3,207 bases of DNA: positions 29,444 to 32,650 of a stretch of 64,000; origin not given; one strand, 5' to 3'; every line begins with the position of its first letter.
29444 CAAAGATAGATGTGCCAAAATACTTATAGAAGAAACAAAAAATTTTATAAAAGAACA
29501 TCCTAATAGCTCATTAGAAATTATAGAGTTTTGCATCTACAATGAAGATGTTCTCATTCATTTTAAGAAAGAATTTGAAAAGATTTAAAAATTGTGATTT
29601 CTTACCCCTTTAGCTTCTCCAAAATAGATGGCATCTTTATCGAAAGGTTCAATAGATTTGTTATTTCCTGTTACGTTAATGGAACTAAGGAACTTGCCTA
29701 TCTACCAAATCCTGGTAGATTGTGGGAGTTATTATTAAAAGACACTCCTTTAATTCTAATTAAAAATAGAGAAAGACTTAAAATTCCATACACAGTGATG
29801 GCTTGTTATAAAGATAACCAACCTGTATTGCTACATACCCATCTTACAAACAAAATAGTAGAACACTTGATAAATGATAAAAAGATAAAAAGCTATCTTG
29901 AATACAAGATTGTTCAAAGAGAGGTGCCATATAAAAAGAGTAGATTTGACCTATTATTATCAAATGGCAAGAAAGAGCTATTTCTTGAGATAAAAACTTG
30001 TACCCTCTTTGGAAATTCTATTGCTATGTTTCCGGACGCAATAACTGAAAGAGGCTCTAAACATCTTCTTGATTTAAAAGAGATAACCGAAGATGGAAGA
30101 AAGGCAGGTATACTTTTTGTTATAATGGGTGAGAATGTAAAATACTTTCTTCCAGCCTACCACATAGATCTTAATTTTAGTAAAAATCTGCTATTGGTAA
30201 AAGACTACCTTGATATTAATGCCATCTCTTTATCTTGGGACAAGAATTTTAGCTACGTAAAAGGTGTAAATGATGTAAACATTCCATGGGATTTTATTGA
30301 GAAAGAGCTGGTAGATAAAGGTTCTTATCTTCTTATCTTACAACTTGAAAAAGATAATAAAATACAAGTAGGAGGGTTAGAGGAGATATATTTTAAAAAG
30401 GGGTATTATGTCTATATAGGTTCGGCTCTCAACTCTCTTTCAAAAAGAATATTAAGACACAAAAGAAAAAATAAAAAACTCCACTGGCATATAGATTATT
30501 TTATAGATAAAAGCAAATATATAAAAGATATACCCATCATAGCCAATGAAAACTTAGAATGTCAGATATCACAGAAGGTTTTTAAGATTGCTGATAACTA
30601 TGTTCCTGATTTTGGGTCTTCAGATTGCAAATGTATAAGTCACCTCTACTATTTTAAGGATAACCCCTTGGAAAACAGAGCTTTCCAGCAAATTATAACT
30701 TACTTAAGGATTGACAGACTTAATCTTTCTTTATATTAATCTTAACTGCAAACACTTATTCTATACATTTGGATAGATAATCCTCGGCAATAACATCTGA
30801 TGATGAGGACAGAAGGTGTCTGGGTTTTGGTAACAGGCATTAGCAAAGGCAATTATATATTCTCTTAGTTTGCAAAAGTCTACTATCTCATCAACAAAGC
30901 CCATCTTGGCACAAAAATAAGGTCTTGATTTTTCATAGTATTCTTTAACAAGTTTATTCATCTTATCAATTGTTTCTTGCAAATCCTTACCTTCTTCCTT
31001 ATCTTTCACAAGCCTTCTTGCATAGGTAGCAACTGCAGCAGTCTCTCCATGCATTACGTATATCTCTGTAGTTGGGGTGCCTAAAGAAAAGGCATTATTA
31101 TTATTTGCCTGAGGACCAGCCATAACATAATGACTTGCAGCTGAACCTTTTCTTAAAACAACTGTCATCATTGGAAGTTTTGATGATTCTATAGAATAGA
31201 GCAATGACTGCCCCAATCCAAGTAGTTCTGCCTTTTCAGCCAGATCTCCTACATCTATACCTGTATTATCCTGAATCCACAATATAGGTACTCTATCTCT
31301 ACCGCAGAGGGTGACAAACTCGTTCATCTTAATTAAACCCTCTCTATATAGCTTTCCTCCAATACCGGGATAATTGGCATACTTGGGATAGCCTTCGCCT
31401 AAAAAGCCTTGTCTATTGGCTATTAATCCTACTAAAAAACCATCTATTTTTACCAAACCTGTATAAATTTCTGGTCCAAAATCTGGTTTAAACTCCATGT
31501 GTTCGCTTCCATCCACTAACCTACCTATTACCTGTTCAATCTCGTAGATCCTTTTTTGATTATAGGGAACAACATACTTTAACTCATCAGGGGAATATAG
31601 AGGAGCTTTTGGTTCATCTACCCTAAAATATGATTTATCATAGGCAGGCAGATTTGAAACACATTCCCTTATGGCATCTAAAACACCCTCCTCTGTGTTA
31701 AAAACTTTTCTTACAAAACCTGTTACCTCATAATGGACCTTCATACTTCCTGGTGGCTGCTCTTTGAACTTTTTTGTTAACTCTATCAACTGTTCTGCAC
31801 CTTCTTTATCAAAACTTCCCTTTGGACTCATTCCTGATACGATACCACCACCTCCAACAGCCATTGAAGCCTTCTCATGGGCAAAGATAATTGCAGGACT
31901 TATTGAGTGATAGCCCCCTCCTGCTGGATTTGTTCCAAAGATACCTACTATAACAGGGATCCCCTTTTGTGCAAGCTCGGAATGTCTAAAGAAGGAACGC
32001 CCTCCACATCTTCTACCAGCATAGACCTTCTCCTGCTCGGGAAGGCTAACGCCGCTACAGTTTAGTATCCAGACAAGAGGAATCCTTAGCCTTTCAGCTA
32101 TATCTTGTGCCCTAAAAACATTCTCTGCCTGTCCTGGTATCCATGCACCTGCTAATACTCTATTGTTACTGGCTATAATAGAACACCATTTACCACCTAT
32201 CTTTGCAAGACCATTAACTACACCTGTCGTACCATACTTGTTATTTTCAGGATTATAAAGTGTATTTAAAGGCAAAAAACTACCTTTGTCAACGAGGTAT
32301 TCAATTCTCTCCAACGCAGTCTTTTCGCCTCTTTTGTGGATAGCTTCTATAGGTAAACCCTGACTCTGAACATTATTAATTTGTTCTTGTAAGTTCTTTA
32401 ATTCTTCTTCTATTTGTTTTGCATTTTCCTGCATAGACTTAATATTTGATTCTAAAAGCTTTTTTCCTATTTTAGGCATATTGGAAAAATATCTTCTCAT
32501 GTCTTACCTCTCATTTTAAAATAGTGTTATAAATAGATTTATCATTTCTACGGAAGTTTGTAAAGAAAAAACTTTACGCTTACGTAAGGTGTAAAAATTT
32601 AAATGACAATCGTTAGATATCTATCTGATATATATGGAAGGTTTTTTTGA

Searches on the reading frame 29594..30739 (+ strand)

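Call 5: search_protein_families(library=pfam, proteins=[window:29594-30739:+], max_evalue=0.01)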
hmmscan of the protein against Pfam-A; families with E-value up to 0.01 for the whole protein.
window:29594-30739:+ (381 aa): 3 families
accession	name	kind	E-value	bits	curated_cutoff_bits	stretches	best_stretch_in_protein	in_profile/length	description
PF03749.19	SfsA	-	2.5e-36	125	22.8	1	84-214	2-133/138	Sugar fermentation stimulation protein RE domain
PF01986.22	DUF123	-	3.1e-25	88.9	25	1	266-353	2-95/95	Domain of unknown function DUF123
PF17746.7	SfsA_N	-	4.6e-13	49.5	25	1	16-79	1-62/63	SfsA N-terminal OB domain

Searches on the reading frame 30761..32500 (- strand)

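Call 5: search_protein_families(library=pfam, proteins=[window:30761-32500:-], max_evalue=0.01)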
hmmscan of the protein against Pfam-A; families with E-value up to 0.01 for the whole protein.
window:30761-32500:- (579 aa): 2 families
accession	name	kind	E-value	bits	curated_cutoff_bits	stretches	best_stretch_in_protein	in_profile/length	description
PF01039.27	Carboxyl_trans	-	6.6e-106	355.3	22.3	1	55-569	3-492/493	Carboxyl transferase domain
PF02996.22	Prefoldin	-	0.0081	16.5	23.2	1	13-47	79-113/120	Prefoldin subunit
